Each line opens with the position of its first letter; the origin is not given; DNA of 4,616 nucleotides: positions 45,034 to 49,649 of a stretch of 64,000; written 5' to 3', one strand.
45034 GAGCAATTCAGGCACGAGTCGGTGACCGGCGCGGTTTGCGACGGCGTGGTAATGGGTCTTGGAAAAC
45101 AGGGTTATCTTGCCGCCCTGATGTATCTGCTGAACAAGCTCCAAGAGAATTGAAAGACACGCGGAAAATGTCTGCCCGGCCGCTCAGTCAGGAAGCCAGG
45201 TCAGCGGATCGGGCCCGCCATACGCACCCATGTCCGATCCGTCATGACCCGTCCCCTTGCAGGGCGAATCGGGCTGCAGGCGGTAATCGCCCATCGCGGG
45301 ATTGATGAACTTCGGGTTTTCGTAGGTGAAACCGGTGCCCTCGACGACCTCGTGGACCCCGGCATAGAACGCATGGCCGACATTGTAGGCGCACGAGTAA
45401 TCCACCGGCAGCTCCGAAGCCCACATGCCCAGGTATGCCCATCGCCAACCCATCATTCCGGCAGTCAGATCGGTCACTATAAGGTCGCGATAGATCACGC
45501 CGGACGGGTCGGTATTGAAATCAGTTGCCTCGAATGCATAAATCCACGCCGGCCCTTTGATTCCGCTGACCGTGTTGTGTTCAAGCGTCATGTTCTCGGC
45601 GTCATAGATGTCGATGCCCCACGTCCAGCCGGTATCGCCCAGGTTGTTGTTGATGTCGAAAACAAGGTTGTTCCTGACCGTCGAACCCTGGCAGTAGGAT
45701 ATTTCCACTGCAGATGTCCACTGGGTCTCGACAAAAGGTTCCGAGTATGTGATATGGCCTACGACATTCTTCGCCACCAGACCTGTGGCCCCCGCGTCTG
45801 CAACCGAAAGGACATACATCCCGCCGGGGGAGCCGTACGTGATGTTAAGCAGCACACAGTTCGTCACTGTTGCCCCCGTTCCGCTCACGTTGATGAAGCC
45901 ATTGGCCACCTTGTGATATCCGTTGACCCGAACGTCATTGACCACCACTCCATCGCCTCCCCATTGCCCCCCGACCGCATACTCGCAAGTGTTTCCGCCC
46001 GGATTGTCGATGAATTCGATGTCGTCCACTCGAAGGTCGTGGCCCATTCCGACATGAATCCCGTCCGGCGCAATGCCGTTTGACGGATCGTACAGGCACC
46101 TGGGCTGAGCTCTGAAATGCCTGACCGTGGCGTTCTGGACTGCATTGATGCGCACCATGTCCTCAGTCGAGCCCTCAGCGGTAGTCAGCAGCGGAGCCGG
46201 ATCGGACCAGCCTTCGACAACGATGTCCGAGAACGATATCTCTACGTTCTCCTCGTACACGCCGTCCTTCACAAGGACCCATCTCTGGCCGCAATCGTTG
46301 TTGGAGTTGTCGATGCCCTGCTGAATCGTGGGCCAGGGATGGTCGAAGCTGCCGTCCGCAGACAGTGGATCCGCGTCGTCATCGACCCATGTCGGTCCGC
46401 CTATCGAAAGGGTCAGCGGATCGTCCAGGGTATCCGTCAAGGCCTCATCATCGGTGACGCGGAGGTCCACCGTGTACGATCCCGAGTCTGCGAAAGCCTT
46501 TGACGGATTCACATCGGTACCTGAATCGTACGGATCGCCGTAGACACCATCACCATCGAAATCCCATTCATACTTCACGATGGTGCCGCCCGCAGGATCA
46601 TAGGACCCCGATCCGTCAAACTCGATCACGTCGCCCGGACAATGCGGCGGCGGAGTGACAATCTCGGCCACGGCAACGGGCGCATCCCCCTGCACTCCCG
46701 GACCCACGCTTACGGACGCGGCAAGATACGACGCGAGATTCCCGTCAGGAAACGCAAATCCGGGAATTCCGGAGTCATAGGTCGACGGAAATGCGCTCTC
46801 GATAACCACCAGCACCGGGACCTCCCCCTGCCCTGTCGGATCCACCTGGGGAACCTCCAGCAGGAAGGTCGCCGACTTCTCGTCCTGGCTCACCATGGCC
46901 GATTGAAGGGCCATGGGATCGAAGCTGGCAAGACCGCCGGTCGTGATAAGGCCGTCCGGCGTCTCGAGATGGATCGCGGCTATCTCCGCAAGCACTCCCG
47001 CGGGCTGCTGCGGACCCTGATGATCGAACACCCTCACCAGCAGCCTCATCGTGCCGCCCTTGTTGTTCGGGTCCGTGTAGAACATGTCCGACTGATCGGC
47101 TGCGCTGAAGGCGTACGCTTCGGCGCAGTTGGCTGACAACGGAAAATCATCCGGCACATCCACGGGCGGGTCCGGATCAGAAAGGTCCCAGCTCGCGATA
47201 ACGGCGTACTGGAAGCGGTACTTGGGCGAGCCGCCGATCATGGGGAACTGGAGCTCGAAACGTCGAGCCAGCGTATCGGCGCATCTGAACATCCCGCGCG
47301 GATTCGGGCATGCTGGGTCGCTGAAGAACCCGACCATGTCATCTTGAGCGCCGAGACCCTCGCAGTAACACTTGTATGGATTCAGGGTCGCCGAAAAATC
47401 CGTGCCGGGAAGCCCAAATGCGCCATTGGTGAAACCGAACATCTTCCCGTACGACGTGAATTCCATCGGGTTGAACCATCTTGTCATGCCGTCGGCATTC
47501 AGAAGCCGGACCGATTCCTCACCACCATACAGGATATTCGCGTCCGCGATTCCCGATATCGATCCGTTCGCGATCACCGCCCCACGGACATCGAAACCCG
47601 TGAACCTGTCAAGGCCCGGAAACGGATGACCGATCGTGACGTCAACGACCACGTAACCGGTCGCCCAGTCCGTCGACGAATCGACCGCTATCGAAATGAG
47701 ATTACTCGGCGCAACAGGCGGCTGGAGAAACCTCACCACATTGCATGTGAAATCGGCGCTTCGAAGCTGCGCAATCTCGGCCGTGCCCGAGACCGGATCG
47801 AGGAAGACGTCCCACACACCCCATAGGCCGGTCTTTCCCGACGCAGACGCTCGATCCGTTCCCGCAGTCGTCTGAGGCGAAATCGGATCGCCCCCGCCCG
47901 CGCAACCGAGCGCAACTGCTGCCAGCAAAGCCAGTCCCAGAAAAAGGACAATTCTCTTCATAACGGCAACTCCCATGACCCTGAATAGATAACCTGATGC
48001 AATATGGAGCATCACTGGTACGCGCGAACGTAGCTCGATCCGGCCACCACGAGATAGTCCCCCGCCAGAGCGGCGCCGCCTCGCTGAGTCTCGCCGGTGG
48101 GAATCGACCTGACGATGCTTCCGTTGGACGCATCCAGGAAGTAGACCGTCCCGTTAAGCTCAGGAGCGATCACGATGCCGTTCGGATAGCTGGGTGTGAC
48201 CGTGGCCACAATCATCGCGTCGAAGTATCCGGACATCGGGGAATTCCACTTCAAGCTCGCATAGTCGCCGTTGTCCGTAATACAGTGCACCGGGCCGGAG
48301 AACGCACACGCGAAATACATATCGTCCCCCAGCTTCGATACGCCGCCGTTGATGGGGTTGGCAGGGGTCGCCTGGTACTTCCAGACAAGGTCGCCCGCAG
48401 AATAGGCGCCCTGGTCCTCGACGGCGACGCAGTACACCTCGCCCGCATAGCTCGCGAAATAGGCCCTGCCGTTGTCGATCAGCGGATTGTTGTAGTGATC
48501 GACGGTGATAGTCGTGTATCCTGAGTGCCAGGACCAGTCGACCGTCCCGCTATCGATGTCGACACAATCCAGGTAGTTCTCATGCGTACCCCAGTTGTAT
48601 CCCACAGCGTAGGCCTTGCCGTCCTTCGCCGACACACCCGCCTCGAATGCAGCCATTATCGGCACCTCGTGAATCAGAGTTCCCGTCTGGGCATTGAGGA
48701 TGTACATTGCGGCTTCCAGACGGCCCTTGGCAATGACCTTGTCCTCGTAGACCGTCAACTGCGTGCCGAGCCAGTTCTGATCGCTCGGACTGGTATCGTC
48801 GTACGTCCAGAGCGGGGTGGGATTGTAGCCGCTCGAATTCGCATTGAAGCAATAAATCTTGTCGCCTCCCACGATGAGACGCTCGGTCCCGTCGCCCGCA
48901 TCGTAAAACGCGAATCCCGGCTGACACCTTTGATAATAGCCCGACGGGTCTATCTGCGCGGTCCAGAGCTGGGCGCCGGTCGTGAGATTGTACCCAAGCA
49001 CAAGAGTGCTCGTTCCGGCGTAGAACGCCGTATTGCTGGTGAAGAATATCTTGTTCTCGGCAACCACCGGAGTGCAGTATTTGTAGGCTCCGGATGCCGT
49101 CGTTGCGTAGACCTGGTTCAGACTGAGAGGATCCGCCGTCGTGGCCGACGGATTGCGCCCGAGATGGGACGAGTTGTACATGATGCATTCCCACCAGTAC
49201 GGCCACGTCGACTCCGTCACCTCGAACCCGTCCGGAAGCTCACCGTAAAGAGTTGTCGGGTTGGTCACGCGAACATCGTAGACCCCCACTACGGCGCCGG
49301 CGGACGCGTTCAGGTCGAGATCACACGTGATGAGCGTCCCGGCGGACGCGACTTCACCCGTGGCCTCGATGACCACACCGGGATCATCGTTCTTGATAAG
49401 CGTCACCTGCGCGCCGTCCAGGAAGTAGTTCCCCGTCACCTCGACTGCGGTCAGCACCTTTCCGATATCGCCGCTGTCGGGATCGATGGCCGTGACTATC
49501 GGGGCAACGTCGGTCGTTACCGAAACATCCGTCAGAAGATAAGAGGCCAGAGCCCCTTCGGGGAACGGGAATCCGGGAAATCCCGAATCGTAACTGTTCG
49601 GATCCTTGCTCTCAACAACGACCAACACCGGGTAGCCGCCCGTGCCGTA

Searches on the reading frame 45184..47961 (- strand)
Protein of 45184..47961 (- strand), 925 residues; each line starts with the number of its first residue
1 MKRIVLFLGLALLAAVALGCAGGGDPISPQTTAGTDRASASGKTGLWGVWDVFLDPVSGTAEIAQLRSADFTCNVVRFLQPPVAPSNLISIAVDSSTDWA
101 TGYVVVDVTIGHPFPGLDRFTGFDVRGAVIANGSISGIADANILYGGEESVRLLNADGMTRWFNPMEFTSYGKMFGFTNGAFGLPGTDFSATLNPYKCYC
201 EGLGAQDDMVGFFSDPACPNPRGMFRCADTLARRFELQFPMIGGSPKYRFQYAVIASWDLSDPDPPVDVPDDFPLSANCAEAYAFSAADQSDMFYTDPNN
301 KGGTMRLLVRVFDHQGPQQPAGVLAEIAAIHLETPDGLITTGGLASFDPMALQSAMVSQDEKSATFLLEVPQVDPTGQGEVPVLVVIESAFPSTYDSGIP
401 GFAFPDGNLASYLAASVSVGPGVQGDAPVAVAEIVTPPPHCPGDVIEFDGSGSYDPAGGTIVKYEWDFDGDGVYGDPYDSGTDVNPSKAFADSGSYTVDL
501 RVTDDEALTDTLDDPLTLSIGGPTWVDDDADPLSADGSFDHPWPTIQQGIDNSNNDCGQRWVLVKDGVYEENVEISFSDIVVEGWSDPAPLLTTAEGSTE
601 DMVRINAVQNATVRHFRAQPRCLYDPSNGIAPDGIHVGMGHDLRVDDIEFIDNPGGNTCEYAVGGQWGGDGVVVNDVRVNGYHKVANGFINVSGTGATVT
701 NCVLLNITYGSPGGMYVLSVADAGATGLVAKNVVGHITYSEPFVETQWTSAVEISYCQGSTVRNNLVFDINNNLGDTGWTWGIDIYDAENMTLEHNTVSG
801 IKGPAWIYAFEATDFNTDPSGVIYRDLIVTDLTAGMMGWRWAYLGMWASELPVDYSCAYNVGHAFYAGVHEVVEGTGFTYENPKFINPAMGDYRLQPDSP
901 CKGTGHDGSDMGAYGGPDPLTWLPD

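Call 8: search_protein_families(library=pfam, proteins=[window:45184-47961:-], max_evalue=0.1)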
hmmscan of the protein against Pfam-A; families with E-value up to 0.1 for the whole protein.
window:45184-47961:- (925 aa): 5 families
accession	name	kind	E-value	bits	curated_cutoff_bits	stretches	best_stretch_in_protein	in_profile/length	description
PF18911.6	PKD_4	-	8.2e-14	51.9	27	1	428-510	4-76/85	PKD domain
PF00801.26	PKD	-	5.2e-05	23.6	23.5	1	442-508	13-71/80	PKD domain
PF13229.12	Beta_helix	-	0.0031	17.6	25.9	1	668-805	22-142/158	Right handed beta helix region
PF22352.2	K319L-like_PKD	-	0.005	17.3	27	1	442-511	10-77/84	K319L-like, PKD domain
PF01095.25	Pectinesterase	-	0.041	13.1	27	0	536-580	7-52/298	Pectinesterase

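Call 13: search_protein_families(library=ncbifam, proteins=[window:45184-47961:-], max_evalue=0.1)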
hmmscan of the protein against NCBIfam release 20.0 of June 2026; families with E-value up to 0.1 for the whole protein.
window:45184-47961:- (925 aa): 1 family
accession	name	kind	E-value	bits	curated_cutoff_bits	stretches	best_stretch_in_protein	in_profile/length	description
TIGR03804.1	para_beta_helix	repeat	0.085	12.6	19.45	0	781-800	22-41/44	parallel beta-helix repeat protein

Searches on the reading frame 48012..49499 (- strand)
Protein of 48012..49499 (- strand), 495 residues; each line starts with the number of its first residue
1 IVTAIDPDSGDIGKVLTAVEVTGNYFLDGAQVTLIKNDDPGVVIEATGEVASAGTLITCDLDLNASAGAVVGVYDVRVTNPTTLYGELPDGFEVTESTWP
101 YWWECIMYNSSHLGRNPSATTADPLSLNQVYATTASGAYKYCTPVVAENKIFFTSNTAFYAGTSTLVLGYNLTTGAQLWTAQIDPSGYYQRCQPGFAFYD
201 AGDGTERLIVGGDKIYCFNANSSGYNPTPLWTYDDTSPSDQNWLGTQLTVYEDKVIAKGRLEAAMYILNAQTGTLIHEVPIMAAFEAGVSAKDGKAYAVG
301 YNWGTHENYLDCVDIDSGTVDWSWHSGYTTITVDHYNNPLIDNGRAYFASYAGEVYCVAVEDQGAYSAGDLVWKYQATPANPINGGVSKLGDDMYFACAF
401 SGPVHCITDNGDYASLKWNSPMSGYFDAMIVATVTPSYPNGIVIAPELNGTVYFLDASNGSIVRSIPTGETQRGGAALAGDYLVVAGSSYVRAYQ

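Call 76: search_protein_families(library=pfam, proteins=[window:48012-49499:-], max_evalue=0.05)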
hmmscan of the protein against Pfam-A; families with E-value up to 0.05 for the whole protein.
window:48012-49499:- (495 aa): 2 families
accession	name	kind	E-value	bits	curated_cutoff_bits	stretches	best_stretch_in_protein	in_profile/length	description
PF13570.13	Beta-prop_ACSF4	-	1.6e-13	51.2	133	1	259-412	67-205/329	Beta-alanine-activating enzyme, beta-propeller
PF13360.13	PQQ_2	-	5.1e-12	46.4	27.6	2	167-360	5-186/233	Outer membrane protein assembly factor BamB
